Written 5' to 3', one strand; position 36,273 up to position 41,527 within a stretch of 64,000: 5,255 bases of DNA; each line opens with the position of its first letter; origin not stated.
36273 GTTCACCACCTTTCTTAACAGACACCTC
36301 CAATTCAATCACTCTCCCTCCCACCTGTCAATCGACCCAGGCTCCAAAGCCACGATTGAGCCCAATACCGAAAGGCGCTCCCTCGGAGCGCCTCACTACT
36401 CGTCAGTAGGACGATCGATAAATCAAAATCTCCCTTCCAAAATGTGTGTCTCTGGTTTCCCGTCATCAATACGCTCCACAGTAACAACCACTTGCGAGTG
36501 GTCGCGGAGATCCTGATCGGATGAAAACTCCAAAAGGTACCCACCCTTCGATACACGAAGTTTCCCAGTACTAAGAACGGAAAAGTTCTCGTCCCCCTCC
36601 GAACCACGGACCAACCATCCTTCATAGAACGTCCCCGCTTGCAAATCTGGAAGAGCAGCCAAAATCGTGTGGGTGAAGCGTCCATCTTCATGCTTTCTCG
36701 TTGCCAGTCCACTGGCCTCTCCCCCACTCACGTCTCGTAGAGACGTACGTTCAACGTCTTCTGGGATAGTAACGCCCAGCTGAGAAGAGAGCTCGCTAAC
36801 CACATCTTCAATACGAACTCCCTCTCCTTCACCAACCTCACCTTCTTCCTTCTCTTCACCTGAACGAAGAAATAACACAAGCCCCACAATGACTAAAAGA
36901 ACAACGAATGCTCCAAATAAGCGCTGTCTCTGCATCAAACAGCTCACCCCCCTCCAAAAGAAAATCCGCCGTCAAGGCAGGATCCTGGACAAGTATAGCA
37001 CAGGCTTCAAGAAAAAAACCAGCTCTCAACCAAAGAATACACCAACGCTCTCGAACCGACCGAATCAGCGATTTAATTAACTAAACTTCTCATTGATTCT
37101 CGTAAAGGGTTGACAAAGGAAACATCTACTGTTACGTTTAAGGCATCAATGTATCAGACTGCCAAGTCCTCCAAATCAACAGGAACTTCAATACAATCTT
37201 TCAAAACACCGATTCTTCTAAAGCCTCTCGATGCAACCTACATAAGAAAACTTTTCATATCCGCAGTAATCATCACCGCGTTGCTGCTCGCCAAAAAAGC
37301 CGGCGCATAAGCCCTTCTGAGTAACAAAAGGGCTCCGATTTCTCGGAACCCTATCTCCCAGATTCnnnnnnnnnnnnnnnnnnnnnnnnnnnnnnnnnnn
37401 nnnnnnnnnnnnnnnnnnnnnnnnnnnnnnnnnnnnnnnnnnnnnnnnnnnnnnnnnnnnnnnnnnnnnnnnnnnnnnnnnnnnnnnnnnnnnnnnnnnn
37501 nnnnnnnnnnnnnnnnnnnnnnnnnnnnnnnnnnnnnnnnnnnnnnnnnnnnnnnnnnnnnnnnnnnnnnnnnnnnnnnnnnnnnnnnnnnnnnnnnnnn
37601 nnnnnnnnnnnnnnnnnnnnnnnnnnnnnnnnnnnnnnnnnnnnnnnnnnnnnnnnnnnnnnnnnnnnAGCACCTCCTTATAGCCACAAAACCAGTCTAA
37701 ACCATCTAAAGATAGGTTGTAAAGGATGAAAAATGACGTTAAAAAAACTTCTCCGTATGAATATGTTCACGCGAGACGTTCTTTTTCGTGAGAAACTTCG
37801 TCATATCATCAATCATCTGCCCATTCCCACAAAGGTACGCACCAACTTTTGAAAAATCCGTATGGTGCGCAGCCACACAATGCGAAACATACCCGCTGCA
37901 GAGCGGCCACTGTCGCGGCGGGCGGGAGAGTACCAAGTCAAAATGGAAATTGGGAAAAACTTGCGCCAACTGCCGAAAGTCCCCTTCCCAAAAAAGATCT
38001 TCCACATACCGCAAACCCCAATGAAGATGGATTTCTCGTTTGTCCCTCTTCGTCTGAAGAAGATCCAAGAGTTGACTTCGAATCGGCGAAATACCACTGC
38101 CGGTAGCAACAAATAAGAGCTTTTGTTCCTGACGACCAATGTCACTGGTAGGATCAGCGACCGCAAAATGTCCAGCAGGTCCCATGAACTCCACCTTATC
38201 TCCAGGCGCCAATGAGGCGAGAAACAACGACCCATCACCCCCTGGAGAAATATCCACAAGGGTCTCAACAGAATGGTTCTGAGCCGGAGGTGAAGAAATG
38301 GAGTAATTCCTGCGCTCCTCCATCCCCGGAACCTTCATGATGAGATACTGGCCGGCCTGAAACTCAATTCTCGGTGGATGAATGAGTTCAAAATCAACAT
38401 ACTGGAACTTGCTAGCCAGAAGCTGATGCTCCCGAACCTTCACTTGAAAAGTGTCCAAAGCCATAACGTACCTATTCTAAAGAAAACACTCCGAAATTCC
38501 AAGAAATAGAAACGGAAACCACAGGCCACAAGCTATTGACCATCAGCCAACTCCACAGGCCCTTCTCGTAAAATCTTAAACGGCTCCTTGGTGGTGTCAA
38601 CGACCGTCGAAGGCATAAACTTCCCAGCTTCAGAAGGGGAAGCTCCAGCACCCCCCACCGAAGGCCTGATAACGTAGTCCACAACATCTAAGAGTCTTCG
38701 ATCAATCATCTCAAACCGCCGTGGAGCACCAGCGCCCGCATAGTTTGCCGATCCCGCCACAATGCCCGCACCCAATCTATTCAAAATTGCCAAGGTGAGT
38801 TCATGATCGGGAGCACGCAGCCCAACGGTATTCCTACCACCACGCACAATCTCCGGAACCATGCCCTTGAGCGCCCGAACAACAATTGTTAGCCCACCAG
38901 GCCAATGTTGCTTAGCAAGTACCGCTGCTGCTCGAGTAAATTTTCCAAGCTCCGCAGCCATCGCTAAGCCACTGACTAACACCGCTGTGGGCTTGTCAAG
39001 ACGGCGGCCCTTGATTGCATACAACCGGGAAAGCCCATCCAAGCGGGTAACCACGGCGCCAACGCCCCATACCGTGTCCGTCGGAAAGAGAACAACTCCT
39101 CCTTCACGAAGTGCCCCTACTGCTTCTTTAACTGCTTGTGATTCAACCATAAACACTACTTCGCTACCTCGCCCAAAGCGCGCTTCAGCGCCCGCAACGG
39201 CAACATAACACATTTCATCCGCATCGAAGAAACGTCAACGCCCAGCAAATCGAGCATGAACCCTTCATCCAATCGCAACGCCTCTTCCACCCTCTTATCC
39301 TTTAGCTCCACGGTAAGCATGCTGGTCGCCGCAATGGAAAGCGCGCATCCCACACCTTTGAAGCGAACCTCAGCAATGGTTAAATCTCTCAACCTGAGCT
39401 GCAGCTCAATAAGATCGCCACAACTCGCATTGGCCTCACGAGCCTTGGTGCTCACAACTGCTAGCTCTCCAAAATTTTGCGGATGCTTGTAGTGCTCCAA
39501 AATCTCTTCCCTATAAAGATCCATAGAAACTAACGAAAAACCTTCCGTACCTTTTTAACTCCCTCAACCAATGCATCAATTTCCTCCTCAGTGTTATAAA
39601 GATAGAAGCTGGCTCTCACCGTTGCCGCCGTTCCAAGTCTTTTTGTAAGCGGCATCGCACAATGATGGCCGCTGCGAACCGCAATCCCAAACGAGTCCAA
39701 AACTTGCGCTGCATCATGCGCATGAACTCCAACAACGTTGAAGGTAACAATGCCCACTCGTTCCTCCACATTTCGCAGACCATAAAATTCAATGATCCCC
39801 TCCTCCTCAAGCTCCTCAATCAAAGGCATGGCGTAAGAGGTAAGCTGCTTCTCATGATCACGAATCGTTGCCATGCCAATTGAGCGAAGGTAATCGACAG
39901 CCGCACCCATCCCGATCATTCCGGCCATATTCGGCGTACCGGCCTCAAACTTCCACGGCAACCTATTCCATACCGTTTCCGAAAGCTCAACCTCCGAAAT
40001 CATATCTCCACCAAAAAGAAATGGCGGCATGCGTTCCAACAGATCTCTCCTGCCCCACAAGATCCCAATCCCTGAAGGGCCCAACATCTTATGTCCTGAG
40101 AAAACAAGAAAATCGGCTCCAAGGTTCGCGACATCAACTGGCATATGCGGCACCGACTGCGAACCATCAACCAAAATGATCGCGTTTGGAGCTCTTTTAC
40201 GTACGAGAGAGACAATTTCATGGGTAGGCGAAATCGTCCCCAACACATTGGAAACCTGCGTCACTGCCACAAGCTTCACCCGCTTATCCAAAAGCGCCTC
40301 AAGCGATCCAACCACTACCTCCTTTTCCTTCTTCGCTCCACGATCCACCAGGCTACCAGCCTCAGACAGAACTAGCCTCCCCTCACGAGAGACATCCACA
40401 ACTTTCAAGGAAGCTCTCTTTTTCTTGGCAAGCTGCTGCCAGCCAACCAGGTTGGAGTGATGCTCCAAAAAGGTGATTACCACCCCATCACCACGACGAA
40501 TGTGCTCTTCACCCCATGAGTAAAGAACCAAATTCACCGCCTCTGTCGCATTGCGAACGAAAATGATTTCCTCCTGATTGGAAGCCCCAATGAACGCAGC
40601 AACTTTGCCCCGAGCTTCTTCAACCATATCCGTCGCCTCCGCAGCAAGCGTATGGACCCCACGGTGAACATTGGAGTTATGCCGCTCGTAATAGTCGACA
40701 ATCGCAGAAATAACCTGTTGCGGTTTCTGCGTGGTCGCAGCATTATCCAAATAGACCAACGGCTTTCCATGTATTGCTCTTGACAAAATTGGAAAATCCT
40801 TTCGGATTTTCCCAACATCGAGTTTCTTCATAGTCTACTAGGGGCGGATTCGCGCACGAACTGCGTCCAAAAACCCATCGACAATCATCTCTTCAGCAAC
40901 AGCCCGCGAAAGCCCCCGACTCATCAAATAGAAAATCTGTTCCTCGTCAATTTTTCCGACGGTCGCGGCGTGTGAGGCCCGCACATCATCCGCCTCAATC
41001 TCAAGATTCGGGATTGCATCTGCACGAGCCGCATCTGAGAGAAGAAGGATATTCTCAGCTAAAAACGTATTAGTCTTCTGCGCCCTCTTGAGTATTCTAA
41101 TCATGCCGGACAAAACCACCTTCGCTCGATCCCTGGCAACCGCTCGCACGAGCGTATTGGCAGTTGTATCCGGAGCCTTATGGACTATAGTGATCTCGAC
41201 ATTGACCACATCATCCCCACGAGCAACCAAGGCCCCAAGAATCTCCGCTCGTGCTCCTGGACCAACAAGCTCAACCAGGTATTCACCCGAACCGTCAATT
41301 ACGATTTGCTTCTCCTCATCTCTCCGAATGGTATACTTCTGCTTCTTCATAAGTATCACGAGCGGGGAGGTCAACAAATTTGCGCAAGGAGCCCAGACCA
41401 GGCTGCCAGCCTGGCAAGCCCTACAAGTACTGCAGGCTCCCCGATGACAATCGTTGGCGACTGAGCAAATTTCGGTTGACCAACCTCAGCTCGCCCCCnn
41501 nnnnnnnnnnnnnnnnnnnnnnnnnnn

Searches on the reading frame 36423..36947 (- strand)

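Call 44: search_protein_families(library=pfam, proteins=[window:36423-36947:-], max_evalue=0.001)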
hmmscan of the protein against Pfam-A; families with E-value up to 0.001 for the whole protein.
window:36423-36947:- (174 aa): 1 family
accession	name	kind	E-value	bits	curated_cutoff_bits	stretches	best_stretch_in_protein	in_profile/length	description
PF10099.14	RskA_C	-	1.2e-08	35.7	29.4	1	13-165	5-129/135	Anti-sigma-K factor rskA, C-terminal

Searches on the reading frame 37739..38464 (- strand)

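Call 44: search_protein_families(library=pfam, proteins=[window:37739-38464:-], max_evalue=0.001)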
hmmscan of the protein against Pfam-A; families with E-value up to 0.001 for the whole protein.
window:37739-38464:- (241 aa): 3 families
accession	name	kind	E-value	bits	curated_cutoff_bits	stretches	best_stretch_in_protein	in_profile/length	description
PF00175.26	NAD_binding_1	-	1.3e-15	58.4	22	1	118-222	1-108/109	Oxidoreductase NAD-binding domain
PF00970.30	FAD_binding_6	-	2.7e-13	50.5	21.1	1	8-100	2-97/99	Oxidoreductase FAD-binding domain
PF08030.17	NAD_binding_6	-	2.5e-05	24.8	22.2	1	115-159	3-51/156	Ferric reductase NAD binding domain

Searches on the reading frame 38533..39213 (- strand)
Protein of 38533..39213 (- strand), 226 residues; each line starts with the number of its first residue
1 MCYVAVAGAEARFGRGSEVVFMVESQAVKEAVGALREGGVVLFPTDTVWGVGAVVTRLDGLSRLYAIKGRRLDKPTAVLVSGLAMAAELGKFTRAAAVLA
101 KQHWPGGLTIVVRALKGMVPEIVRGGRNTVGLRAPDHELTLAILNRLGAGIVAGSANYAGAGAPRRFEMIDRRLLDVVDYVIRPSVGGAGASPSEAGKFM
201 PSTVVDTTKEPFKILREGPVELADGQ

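Call 44: search_protein_families(library=pfam, proteins=[window:38533-39213:-], max_evalue=0.001)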
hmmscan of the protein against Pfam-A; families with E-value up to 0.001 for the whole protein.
window:38533-39213:- (226 aa): 1 family
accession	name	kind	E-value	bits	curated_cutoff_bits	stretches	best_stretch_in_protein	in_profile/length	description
PF01300.24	Sua5_yciO_yrdC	-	2.8e-41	141.4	25.1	1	34-218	2-178/178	Telomere recombination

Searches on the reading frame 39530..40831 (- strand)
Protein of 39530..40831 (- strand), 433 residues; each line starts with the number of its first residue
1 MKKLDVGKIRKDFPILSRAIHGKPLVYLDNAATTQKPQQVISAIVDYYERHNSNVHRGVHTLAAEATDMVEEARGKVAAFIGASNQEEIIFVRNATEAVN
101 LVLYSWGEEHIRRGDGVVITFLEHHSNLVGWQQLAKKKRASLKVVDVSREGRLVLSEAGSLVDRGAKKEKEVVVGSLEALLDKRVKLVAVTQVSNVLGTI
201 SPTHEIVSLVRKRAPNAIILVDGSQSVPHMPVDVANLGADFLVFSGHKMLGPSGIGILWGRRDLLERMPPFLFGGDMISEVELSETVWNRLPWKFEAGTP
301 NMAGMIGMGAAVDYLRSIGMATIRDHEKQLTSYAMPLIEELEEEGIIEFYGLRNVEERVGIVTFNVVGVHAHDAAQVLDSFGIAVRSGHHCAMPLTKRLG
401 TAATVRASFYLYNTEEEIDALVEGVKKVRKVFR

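Call 44: search_protein_families(library=pfam, proteins=[window:39530-40831:-], max_evalue=0.001)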
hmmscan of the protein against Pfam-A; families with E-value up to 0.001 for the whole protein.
window:39530-40831:- (433 aa): 3 families
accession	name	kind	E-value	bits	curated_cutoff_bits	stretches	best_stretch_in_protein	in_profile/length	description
PF00266.25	Aminotran_5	-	4.3e-143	477.2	21.5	2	169-421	124-371/371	Aminotransferase class-V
PF00155.27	Aminotran_1_2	-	0.00011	21.9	19.7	0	169-222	125-185/361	Aminotransferase class I and II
PF03841.19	SelA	-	0.00065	19.3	22.8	0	233-268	198-233/367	L-seryl-tRNA selenium transferase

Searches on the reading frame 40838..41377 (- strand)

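Call 44: search_protein_families(library=pfam, proteins=[window:40838-41377:-], max_evalue=0.001)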
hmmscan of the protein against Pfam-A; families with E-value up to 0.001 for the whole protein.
window:40838-41377:- (179 aa): 1 family
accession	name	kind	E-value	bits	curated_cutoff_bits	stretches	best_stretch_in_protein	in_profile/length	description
PF01458.23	SUFBD_core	-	1.4e-49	169.1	27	1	34-169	97-232/232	SUF system FeS cluster assembly, SufBD core domain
